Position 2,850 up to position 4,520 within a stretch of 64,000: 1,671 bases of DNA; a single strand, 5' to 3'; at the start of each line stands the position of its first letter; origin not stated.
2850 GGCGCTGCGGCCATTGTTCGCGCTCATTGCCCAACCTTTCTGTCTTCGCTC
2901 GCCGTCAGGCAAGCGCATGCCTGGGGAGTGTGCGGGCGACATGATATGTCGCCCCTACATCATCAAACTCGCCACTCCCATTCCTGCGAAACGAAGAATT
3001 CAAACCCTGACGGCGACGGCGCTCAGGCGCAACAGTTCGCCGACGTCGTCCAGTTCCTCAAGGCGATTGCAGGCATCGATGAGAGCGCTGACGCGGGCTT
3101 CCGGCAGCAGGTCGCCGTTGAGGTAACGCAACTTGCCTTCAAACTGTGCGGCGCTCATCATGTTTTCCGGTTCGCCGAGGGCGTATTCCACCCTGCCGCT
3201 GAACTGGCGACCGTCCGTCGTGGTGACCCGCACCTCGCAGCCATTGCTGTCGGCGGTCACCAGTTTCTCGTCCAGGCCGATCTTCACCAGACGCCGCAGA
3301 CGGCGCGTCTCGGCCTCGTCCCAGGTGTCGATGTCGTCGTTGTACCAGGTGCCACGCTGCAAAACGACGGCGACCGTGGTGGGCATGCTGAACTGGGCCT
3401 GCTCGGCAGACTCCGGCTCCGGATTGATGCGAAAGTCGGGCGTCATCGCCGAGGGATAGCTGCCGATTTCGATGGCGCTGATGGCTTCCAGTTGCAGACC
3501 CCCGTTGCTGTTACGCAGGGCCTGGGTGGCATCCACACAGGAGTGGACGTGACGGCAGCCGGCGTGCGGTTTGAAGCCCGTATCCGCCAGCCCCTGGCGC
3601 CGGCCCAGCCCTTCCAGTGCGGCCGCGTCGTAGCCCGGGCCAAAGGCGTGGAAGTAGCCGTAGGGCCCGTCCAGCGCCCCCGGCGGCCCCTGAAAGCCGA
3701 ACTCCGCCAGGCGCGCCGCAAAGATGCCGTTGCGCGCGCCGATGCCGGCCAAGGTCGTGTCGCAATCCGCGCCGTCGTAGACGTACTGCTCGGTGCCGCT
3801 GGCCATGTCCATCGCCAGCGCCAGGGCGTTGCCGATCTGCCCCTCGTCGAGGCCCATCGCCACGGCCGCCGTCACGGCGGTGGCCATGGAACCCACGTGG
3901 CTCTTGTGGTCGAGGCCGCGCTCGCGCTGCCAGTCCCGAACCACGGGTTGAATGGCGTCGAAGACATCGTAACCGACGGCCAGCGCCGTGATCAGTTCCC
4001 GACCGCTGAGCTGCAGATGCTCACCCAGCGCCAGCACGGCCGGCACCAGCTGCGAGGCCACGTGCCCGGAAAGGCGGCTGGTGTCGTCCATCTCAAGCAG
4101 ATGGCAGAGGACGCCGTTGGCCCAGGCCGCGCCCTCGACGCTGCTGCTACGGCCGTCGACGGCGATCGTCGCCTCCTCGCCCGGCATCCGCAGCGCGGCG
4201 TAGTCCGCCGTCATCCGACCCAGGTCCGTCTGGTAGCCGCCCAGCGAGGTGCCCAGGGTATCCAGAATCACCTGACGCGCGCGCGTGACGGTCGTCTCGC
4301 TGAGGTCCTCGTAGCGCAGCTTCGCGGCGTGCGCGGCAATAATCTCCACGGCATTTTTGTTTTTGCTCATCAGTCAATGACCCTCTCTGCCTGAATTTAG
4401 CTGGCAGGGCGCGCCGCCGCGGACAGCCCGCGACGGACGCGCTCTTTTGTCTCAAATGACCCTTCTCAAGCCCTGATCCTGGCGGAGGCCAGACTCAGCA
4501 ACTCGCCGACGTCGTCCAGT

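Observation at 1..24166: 24-kb, 18-gene unidirectional cluster coupling peptide import to S9, M24 and AstE-like hydrolases, Ldh_2, three PLP enzymes and four PrpD-like proteins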

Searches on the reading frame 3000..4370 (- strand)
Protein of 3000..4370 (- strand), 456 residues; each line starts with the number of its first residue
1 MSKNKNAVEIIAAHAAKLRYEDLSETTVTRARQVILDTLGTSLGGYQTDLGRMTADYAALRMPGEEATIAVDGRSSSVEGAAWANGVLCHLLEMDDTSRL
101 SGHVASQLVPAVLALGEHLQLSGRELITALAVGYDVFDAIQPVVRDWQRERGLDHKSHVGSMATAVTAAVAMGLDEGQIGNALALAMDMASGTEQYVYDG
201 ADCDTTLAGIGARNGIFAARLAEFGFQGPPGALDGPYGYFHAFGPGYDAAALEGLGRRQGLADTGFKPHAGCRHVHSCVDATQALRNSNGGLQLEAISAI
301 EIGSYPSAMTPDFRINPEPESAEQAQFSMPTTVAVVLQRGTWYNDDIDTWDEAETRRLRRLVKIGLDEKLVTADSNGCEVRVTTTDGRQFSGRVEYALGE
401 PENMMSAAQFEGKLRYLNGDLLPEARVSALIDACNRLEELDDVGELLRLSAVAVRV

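Call 6: search_protein_families(library=pfam, proteins=[window:3000-4370:-])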
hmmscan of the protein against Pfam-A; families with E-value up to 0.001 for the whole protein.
window:3000-4370:- (456 aa): 2 families
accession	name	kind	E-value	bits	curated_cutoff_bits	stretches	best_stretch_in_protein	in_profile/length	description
PF03972.19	MmgE_PrpD_N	-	1.3e-48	165.8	32.1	1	10-248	2-240/244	MmgE/PrpD N-terminal domain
PF19305.4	MmgE_PrpD_C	-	2.4e-24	86.5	32.1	1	269-434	1-170/173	MmgE/PrpD C-terminal domain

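Call 8: find_encoding_contigs(protein=window:3000-4370:-, flank=10000, max_places=6)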
Protein window:3000-4370:- (456 aa): no gene with exactly this product is on record in the collection.

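Call 9: search_protein_families(library=ncbifam, proteins=[window:3000-4370:-], max_evalue=0.00001)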
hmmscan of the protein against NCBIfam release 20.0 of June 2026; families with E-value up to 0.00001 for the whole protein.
window:3000-4370:- (456 aa): 1 family
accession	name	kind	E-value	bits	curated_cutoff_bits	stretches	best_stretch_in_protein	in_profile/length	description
NF042438.1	PrpD_hiGCgrampos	equivalog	5.9e-13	48.2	950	1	64-195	78-206/499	2-methylcitrate dehydratase PrpD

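Call 10: search_solved_structures(query=window:3000-4370:-, max_evalue=0.00001)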
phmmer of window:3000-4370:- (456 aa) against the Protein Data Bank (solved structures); distinct sequences matched with E-value up to 0.00001: 10.
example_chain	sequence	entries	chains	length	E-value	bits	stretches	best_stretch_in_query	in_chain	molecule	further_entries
2hp3_A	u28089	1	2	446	1.9e-26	96.1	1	15-416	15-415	IDS-epimerase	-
2hp0_A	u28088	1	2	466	2.2e-26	95.9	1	15-416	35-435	IDS-epimerase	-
12vw_A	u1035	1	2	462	3.4e-23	85.4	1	9-447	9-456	Cis-aconitate decarboxylase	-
12ux_A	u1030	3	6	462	4.8e-23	84.9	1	9-447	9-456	Cis-aconitate decarboxylase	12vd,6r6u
12vt_A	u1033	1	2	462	5.5e-23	84.7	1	9-447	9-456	Cis-aconitate decarboxylase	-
7br9_A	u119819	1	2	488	8.5e-23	84.1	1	8-449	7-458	Cis-aconitate decarboxylase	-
6r6t_A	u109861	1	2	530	1.2e-22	83.6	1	8-449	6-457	Cis-aconitate decarboxylase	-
12vq_A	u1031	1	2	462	9.9e-22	80.6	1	9-447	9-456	Cis-aconitate decarboxylase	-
7bra_A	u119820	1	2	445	7.1e-16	61.3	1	21-407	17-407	Bacillus subtilis IRG1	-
7e9d_A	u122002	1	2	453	1.7e-14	56.8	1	16-407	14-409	IRG1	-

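Call 12: find_related_loci(query=A1, collection=genome_contigs, flank=10000)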
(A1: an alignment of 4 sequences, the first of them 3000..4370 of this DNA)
Query A1 (456 aa) in genome_contigs; peptide patterns used: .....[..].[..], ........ (x = any residue, [..] = any of these).
150 stretches matched a pattern; 63 encode a relative of the query (tblastn E <= 1e-3); 56 distinct loci.
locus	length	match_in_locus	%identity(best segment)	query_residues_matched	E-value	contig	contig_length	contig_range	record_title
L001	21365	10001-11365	95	1-455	0e+0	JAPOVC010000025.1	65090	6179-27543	MAG: Anaerolineaceae bacterium isolate COS1_bin_10 NODE_274_length_65090_cov_44.339, whole genome shotgun sequence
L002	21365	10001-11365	93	1-455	0e+0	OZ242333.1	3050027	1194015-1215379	MAG: Phototrophicaceae bacterium isolate 0698fd1b-318a-45cd-8340-6f35e9d2e71a genome assembly, chromosome: 1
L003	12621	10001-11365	94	1-455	0e+0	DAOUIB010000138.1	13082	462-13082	MAG TPA_asm: Anaerolineae bacterium isolate S21_131 k103_37466, whole genome shotgun sequence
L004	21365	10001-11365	90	1-455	0e+0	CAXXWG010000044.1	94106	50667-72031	MAG: Aggregatilineales bacterium isolate 4734e482-6ba8-4989-a020-70ef2b8c55ca genome assembly, contig: contig_44, whole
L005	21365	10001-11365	90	1-455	0e+0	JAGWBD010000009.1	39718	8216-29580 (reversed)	MAG: Anaerolineae bacterium isolate 277c_24 scaffold_592, whole genome shotgun sequence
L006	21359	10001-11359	88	4-456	0e+0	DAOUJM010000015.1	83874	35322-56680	MAG TPA_asm: Anaerolineae bacterium isolate S32_264 k113_3506160, whole genome shotgun sequence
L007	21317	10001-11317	87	17-455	0e+0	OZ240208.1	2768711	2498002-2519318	MAG: Phototrophicaceae bacterium isolate a8ddf5a8-2aaa-42fb-a6ad-54fcea4f6617 genome assembly, chromosome: 1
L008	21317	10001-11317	88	17-455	0e+0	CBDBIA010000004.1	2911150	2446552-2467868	MAG: Phototrophicaceae bacterium isolate 2dffa6b5-97ae-4c5d-bed1-5eb4a2ec0292 genome assembly, contig: contig_4, whole g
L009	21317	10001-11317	87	17-455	0e+0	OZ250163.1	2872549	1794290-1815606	MAG: Phototrophicaceae bacterium isolate 5b737507-bd3e-4696-bc63-d54667e92c2e genome assembly, chromosome: 1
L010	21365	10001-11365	86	1-455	0e+0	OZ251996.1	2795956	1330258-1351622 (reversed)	MAG: Phototrophicaceae bacterium isolate 76fa7759-fd34-40b1-b227-d202cf6a303c genome assembly, chromosome: 1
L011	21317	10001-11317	87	17-455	0e+0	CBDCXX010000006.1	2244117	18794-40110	MAG: Phototrophicaceae bacterium isolate cf90a1bf-bf78-4aa6-bee8-d82e9b72a83d genome assembly, contig: contig_6, whole g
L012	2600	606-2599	72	1-456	0e+0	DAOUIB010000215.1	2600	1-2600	MAG TPA_asm: Anaerolineae bacterium isolate S21_131 k103_235188, whole genome shotgun sequence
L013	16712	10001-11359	63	1-450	0e+0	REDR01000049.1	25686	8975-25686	MAG: Anaerolineaceae bacterium isolate GEM2.Bin39 NODE_2060_length_25686_cov_9.48289, whole genome shotgun sequence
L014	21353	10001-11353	63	1-450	0e+0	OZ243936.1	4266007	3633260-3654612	MAG: Phototrophicaceae bacterium isolate 64853fda-3848-4bc4-8a8f-15ee88736876 genome assembly, chromosome: 1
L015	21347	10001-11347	62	4-450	0e+0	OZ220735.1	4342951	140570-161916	MAG: Phototrophicaceae bacterium isolate 252cb3c6-93c9-4785-98a9-44529c25b936 genome assembly, chromosome: 1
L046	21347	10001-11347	60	5-451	5e-171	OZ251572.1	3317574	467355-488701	MAG: Phototrophicaceae bacterium isolate 839f7085-d8f4-484a-8687-2983d43446a4 genome assembly, chromosome: 1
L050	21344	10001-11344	57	6-450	2e-163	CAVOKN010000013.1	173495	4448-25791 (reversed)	MAG: uncultured beta proteobacterium isolate MFD00032.bin.2.86 genome assembly, contig: contig_2915, whole genome shotgu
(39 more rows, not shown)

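Call 18: search_protein_families(library=pfam, proteins=[L046:7771-8802:+, L046:11313-12455:+, L046:17223-18632:+, L046:18636-21266:-, L001:15472-16833:+, L001:16855-17607:+, L001:17604-18773:+, L001:18770-19750:-, L001:19944-21287:-, L046:233-1420:+])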
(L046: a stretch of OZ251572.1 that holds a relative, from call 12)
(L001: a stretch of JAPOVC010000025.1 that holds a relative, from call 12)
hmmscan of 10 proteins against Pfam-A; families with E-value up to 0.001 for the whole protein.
L046:7771-8802:+ (343 aa): 2 families
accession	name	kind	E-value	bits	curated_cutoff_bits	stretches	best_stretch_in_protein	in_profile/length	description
PF02423.21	OCD_Mu_crystall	-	5e-54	183.8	24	1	4-326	5-312/314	Ornithine cyclodeaminase/mu-crystallin family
PF01488.26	Shikimate_DH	-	1.9e-05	25.2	24.3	1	130-220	6-94/138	Shikimate / quinate 5-dehydrogenase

L046:11313-12455:+ (380 aa): 2 families
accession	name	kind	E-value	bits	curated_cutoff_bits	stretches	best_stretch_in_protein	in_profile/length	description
PF13378.12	MR_MLE_C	-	2.9e-39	135.5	29.4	1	165-373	2-219/219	Enolase C-terminal domain-like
PF02746.21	MR_MLE_N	-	1.8e-25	89.8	22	1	31-144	7-117/117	Mandelate racemase / muconate lactonizing enzyme, N-terminal domain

L046:17223-18632:+ (469 aa): 2 families
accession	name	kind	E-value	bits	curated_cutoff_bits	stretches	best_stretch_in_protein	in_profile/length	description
PF03972.19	MmgE_PrpD_N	-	5.5e-55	186.7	32.1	1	14-253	1-238/244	MmgE/PrpD N-terminal domain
PF19305.4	MmgE_PrpD_C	-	1.6e-29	103.3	32.1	1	280-445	4-172/173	MmgE/PrpD C-terminal domain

L046:18636-21266:- (876 aa): 1 family
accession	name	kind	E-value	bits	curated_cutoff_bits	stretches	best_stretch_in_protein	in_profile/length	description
PF09586.16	YfhO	-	2.2e-13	49.9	28.5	1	779-852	754-828/835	Bacterial membrane protein YfhO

L001:15472-16833:+ (453 aa): 2 families
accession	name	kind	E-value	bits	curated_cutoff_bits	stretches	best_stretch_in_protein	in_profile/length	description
PF13378.12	MR_MLE_C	-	1.4e-33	116.9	29.4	1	231-440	2-218/219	Enolase C-terminal domain-like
PF02746.21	MR_MLE_N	-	1.3e-19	71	22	1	116-210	26-117/117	Mandelate racemase / muconate lactonizing enzyme, N-terminal domain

L001:16855-17607:+ (250 aa): 1 family
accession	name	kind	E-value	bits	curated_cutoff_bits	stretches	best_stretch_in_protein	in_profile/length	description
PF03737.21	RraA-like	-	4.6e-32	111.8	24.5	1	35-194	7-151/152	Aldolase/RraA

L001:17604-18773:+ (389 aa): 2 families
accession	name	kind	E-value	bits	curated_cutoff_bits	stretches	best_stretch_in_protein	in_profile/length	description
PF01551.29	Peptidase_M23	-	1.2e-29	102.8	28.7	1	289-383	2-96/96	Peptidase family M23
PF01476.26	LysM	-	5.5e-06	26.7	20.9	1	126-169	1-43/43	LysM domain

L001:18770-19750:- (326 aa): 6 families
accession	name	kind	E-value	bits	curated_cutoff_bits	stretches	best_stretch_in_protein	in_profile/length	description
PF00561.26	Abhydrolase_1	-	1.1e-17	65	25.8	1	74-311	18-245/245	alpha/beta hydrolase fold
PF12697.13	Abhydrolase_6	-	1.2e-14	56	26.3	1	60-314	1-214/217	Alpha/beta hydrolase family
PF12146.15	Hydrolase_4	-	6.1e-07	29.4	27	1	106-166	53-117/239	Serine aminopeptidase, S33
PF03096.20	Ndr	-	0.00027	20.2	23.3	1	107-158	81-132/283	Ndr family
PF00975.26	Thioesterase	-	0.00033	21.4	26.4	1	70-148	13-89/226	Thioesterase domain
PF00756.26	Esterase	-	0.00069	19.9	22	0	116-158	106-148/251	Putative esterase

L001:19944-21287:- (447 aa): 0 families

L046:233-1420:+ (395 aa): 1 family
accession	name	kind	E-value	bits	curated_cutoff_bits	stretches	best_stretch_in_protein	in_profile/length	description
PF00155.27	Aminotran_1_2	-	4.9e-18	65.9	19.7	1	69-381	19-350/361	Aminotransferase class I and II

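Call 26: search_solved_structures(query=L046:11313-12455:+, max_evalue=1e-10)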
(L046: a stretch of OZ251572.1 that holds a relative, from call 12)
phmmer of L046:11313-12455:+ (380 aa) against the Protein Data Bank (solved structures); distinct sequences matched with E-value up to 1e-10: 139 (the best 60 are shown).
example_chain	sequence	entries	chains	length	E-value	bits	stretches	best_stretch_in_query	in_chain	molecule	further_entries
2chr_A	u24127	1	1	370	1.2e-40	143.4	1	21-377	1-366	CHLOROMUCONATE CYCLOISOMERASE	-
4mgg_A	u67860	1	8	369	1.8e-39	139.5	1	49-367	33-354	Muconate lactonizing enzyme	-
2p88_A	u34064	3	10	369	2.9e-38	135.6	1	21-375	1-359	Mandelate racemase/muconate lactonizing enzyme family protein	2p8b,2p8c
3i4k_A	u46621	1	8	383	8.4e-38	134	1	22-377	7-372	Muconate lactonizing enzyme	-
1jpm_A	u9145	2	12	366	8.6e-38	134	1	21-367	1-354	L-Ala-D/L-Glu Epimerase | similar to chloromuconate cycloisomerase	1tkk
3ct2_A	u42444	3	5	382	3.4e-37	132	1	25-377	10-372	Muconate cycloisomerase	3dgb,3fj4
3my9_A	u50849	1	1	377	2.6e-36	129.1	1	43-374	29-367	Muconate cycloisomerase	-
4m0x_A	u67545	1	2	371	2.1e-35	126.1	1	22-378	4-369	Chloromuconate cycloisomerase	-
1nu5_A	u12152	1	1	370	1.5e-34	123.3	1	21-379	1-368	Chloromuconate cycloisomerase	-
2qde_A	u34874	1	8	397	3.5e-34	122.1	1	21-374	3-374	Mandelate racemase/muconate lactonizing enzyme family protein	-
2pgw_A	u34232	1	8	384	1.5e-33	120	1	19-376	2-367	Muconate cycloisomerase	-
3fcp_A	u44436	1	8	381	1.9e-33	119.7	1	25-377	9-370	L-Ala-D/L-Glu epimerase, a muconate lactonizing enzyme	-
3ozm_A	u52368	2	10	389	3.2e-33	119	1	21-375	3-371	Putative mandelate racemase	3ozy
3h12_A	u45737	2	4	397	3.4e-33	118.9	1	21-375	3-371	mandelate racemase | Putative mandelate racemase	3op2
3dg3_A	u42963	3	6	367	5.2e-33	118.3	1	21-378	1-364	Muconate cycloisomerase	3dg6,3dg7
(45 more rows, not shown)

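Call 27: search_protein_families(library=ncbifam, proteins=[L046:11313-12455:+, L046:7771-8802:+, L001:15472-16833:+, L001:16855-17607:+, L046:17223-18632:+], max_evalue=0.00001)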
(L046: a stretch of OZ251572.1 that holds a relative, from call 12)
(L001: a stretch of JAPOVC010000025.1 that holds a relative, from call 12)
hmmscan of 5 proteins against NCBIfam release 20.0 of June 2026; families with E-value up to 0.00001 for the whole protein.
L046:11313-12455:+ (380 aa): 17 families
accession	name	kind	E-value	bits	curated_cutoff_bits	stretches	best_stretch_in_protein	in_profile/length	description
TIGR02534.1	mucon_cyclo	subfamily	1.5e-63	215.1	334.95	1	23-377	1-365/368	muconate/chloromuconate family cycloisomerase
NF043002.1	HProlDhtase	equivalog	1.2e-42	146.2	500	1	21-374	1-359/366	cis-3-hydroxy-L-proline dehydratase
NF040866.1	AraD_Arch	equivalog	2.9e-33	115.4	650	1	27-378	9-370/372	arabinonate dehydratase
NF010624.0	PRK14017.1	equivalog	5e-30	104.8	311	1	51-377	15-360/382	galactonate dehydratase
NF043051.1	ManoateDhtManD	equivalog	2.1e-27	96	550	1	46-182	12-148/403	D-mannonate dehydratase ManD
NF047820.1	TalGalacDh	equivalog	2.8e-27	95.6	500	1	51-373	38-360/371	L-talarate/galactarate dehydratase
NF011654.0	PRK15072.1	subfamily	5.9e-25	88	430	1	46-183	12-149/404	D-galactonate dehydratase family protein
NF041118.1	A_G_epim_Thtga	equivalog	1.2e-24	87.1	500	1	21-311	1-289/341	L-Ala-D/L-Glu epimerase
TIGR01928.1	menC_lowGC_arch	equivalog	5e-19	68.5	200.65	1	32-311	4-280/325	o-succinylbenzoate synthase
NF040790.2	glucon_galact_dh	equivalog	9.5e-19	67.5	750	1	48-377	22-369/390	bifunctional D-gluconate/D-galactonate dehydratase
NF042940.1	racemase_DgcA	equivalog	1e-18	67.6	400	1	39-313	10-270/323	N-acetyl-D-Glu racemase DgcA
NF002782.0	PRK02901.1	equivalog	4.8e-13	48.8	288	1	176-338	102-267/328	o-succinylbenzoate synthase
TIGR01927.1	menC_gam_Gplu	equivalog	1.4e-11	44.3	130.55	1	166-336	114-289/307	o-succinylbenzoate synthase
NF011968.0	PRK15440.1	equivalog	3.8e-10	39.2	393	1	34-222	43-226/395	L-rhamnonate dehydratase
NF002739.0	PRK02714.1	equivalog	1.6e-09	37.7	259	1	163-276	120-238/320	o-succinylbenzoate synthase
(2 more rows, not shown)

L046:7771-8802:+ (343 aa): 13 families
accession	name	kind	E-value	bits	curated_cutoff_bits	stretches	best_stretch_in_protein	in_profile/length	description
NF006379.0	PRK08618.1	equivalog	2.2e-56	191.6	417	1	92-335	83-326/326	ornithine cyclodeaminase family protein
TIGR02371.1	ala_DH_arch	equivalog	2.7e-50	171.3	409.15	1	2-334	2-323/325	alanine dehydrogenase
NF004793.0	PRK06141.1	equivalog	2.1e-48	164.9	322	1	90-325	79-312/314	bifunctional Delta(1)-pyrroline-2-carboxylate/Delta(1)-piperideine-2-carboxylate reductase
NF006141.0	PRK08291.1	equivalog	2.3e-44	151.7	408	1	83-333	79-328/330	cyclodeaminase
TIGR02992.1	ectoine_eutC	equivalog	3e-42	144.8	471.65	1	83-333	76-325/326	ectoine utilization protein EutC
NF045643.1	ImmsucRedBhcD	equivalog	1.5e-33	116.5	500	1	8-334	7-320/321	iminosuccinate reductase BhcD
NF005011.0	PRK06407.1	subfamily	1.3e-32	113.2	337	1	79-319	63-294/302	ornithine cyclodeaminase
NF005762.1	PRK07589.1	equivalog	1.5e-29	103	350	1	98-333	90-318/334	ornithine cyclodeaminase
NF005296.0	PRK06823.1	equivalog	4.5e-27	94.8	438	1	93-323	84-312/315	ornithine cyclodeaminase family protein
TIGR03944.1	dehyd_SbnB_fam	equivalog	5.9e-26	91.3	326.9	1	96-332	91-323/327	2,3-diaminopropionate biosynthesis protein SbnB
NF005603.0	PRK07340.1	equivalog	9.8e-25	87.4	266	1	96-318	87-297/307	delta(1)-pyrroline-2-carboxylate reductase family protein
NF004848.0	PRK06199.1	subfamily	2.9e-22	79.3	362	2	81-211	101-233/379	tyramine oxidase subunit B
NF045512.1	PyrPipCarbRedLhpI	equivalog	3.9e-19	68.9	400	1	92-316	79-289/298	bifunctional Delta(1)-pyrroline-2-carboxylate/Delta(1)-piperideine-2-carboxylate reductase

L001:15472-16833:+ (453 aa): 16 families
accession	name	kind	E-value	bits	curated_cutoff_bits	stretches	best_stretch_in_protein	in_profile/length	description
TIGR02534.1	mucon_cyclo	subfamily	5.1e-50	170.5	334.95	1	91-444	2-364/368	muconate/chloromuconate family cycloisomerase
NF043002.1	HProlDhtase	equivalog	3.7e-39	134.6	500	1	88-442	1-359/366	cis-3-hydroxy-L-proline dehydratase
NF010624.0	PRK14017.1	equivalog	9.5e-24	84.2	311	1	120-446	17-361/382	galactonate dehydratase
NF047820.1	TalGalacDh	equivalog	1.4e-23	83.4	500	1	116-445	36-364/371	L-talarate/galactarate dehydratase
NF040866.1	AraD_Arch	equivalog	8.9e-22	77.6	650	1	118-440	34-364/372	arabinonate dehydratase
NF043051.1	ManoateDhtManD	equivalog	1.7e-20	73.3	550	1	113-251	12-151/403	D-mannonate dehydratase ManD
NF041118.1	A_G_epim_Thtga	equivalog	6.1e-20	71.6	500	1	115-356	28-269/341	L-Ala-D/L-Glu epimerase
NF011654.0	PRK15072.1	subfamily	1.4e-18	67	430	1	113-251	12-151/404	D-galactonate dehydratase family protein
NF042940.1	racemase_DgcA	equivalog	3.8e-18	65.8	400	1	112-398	19-285/323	N-acetyl-D-Glu racemase DgcA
NF002782.0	PRK02901.1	equivalog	6.5e-15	54.9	288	1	228-401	86-262/328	o-succinylbenzoate synthase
NF040790.2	glucon_galact_dh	equivalog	4.3e-14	52.2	750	1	118-440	25-364/390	bifunctional D-gluconate/D-galactonate dehydratase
TIGR01928.1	menC_lowGC_arch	equivalog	1.6e-10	40.6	200.65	1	108-374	13-277/325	o-succinylbenzoate synthase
TIGR01927.1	menC_gam_Gplu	equivalog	3.3e-09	36.5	130.55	1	124-374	28-259/307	o-succinylbenzoate synthase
NF011708.0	PRK15129.1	equivalog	8.6e-09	34.8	343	1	112-378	22-274/321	L-Ala-D/L-Glu epimerase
NF002739.0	PRK02714.1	equivalog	3.1e-08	33.4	259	1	232-343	123-239/320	o-succinylbenzoate synthase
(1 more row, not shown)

L001:16855-17607:+ (250 aa): 9 families
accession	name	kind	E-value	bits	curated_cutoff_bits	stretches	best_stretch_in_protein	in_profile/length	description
NF006093.0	PRK08245.1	subfamily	1.7e-83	279.7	208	1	13-249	3-238/240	hypothetical protein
NF009399.0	PRK12764.1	equivalog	4.8e-45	154.5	444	1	20-249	272-497/501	fumarylacetoacetate hydrolase family protein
NF004850.0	PRK06201.1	subfamily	1.7e-33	116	231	1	12-231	11-212/222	hypothetical protein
NF006731.0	PRK09262.1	equivalog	2.6e-32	112.2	179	1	7-238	7-220/229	4-carboxy-4-hydroxy-2-oxoadipate aldolase/oxaloacetate decarboxylase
TIGR02798.1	ligK_PcmE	equivalog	4.6e-30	104.9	304.5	1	8-236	2-212/222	4-carboxy-4-hydroxy-2-oxoadipate aldolase/oxaloacetate decarboxylase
NF005442.0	PRK07028.1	equivalog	2.2e-18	66.1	593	1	31-230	236-419/430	bifunctional hexulose-6-phosphate synthase/ribonuclease regulator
TIGR01935.1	NOT-MenG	subfamily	7e-12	45.4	123.8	1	89-194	45-148/150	RraA family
NF006875.0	PRK09372.1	equivalog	1e-11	44.8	136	1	88-197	48-155/161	ribonuclease E activity regulator RraA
NF009134.0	PRK12487.1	equivalog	2.8e-11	43.4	196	1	89-194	49-152/161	putative 4-hydroxy-4-methyl-2-oxoglutarate aldolase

L046:17223-18632:+ (469 aa): 3 families
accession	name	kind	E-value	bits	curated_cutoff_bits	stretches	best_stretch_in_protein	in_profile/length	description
NF042438.1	PrpD_hiGCgrampos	equivalog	3.6e-17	62.1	950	1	51-458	59-482/499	2-methylcitrate dehydratase PrpD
TIGR02330.1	prpD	equivalog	1.3e-08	34.1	458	1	11-449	2-454/468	2-methylcitrate dehydratase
NF006943.0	PRK09425.1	equivalog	6.2e-08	31.8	575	1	7-449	10-466/480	bifunctional 2-methylcitrate dehydratase/aconitate hydratase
